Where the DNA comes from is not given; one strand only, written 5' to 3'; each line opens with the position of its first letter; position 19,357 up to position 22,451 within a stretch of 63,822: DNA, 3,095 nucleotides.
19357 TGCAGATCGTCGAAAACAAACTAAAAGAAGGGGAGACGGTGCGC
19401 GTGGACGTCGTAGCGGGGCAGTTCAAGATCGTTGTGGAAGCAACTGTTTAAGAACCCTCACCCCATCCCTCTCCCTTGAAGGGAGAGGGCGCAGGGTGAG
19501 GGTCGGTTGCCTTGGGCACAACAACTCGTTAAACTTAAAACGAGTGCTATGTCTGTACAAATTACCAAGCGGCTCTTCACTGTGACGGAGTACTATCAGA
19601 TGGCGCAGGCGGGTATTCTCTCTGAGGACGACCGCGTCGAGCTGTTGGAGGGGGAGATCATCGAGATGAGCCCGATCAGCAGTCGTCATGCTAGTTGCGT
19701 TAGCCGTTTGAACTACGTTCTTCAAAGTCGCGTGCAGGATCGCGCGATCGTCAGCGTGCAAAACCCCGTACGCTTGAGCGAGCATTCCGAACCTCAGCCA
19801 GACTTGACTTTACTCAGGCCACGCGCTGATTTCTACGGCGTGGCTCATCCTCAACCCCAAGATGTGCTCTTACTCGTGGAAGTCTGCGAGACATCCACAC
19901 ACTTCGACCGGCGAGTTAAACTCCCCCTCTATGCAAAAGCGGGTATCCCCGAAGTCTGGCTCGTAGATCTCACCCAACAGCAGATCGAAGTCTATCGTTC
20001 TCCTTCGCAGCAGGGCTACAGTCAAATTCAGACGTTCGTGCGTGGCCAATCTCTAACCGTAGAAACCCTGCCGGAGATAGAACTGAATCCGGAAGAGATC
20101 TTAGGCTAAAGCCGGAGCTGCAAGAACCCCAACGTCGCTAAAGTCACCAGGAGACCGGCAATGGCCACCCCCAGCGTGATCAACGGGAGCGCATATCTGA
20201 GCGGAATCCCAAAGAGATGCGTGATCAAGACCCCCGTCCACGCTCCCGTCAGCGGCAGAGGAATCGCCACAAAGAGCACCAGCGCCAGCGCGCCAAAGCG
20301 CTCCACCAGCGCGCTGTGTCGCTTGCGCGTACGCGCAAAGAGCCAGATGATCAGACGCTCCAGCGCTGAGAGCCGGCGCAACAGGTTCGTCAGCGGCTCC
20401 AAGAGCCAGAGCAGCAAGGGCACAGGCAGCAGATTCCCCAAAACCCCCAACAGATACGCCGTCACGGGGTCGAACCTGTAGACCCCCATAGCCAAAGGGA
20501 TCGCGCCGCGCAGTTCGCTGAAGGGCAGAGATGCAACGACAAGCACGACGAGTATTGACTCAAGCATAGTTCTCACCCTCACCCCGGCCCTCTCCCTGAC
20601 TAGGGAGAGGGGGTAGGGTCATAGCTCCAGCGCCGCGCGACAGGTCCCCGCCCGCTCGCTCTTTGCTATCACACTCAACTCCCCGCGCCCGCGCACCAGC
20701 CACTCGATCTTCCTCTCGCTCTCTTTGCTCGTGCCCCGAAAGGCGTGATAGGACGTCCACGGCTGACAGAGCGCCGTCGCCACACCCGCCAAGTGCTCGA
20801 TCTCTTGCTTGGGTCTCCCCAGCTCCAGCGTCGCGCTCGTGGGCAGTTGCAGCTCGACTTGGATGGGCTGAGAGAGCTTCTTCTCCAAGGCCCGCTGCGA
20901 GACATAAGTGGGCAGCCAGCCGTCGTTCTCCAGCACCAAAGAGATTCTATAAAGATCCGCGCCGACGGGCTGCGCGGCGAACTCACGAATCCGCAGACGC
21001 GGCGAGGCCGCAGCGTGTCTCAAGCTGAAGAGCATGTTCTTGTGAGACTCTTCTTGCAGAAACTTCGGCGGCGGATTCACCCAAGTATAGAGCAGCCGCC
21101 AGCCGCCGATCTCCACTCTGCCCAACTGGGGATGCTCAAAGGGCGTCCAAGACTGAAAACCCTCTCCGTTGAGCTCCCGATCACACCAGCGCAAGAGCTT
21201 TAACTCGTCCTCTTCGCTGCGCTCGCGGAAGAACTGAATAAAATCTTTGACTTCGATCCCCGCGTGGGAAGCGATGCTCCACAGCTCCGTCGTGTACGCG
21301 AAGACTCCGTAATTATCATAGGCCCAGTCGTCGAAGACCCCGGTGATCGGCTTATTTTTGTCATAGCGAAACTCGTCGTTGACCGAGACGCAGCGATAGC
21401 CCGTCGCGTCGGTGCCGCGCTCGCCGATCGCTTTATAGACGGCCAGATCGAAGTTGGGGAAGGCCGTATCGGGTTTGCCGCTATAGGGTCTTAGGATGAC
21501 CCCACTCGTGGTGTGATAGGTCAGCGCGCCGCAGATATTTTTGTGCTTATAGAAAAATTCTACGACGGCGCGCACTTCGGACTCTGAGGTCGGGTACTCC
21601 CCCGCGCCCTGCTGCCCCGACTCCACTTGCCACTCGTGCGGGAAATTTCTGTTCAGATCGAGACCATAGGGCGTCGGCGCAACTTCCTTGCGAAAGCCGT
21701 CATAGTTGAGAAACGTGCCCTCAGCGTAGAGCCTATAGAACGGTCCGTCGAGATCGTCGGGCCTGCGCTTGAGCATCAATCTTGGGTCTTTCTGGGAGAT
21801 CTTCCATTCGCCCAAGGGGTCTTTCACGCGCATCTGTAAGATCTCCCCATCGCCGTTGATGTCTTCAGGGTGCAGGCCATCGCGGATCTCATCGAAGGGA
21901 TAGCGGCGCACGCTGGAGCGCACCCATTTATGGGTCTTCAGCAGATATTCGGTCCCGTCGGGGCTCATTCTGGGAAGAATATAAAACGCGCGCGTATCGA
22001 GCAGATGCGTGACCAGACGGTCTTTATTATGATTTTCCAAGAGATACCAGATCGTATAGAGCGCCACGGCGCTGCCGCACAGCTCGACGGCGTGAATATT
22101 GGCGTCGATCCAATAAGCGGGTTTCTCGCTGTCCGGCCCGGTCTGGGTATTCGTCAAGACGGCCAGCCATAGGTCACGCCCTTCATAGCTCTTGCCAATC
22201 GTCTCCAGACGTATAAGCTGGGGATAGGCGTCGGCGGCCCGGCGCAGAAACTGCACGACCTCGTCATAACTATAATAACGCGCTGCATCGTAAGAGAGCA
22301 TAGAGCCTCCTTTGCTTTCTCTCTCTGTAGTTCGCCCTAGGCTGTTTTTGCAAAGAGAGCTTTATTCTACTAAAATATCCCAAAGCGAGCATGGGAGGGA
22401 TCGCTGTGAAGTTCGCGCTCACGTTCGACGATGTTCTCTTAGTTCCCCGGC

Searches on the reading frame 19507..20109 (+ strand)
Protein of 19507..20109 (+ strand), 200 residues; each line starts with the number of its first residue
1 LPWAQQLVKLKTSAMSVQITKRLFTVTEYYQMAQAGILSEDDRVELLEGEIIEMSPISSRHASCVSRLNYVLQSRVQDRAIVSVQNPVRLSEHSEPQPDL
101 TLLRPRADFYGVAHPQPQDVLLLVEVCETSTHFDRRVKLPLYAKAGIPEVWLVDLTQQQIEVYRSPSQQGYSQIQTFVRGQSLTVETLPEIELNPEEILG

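Call 28: search_protein_families(library=pfam, proteins=[window:19507-20109:+], max_evalue=0.00001)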
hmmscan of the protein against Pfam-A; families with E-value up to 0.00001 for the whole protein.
window:19507-20109:+ (200 aa): 1 family
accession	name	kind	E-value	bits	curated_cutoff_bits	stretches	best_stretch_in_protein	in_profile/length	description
PF05685.18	Uma2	-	1.6e-38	132.3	27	1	27-194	2-170/172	Putative restriction endonuclease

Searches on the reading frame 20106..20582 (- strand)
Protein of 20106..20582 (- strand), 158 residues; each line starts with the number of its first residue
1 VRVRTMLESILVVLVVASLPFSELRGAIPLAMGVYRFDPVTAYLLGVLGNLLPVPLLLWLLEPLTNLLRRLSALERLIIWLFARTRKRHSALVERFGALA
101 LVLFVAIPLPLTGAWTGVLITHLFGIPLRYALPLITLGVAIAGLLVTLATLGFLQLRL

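Call 28: search_protein_families(library=pfam, proteins=[window:20106-20582:-], max_evalue=0.00001)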
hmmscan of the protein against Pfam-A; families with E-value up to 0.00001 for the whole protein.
window:20106-20582:- (158 aa): 1 family
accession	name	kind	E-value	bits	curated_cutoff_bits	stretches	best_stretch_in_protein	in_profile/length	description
PF06695.16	Sm_multidrug_ex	-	4.2e-36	124.6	30.7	1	23-144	1-120/121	Putative small multi-drug export protein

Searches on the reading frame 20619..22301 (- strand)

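Call 28: search_protein_families(library=pfam, proteins=[window:20619-22301:-], max_evalue=0.00001)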
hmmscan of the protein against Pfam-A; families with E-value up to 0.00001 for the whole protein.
window:20619-22301:- (560 aa): 1 family
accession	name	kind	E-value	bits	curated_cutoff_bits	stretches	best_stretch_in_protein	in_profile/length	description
PF00246.29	Peptidase_M14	-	4.4e-53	181.2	21.6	1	16-342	2-263/286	Zinc carboxypeptidase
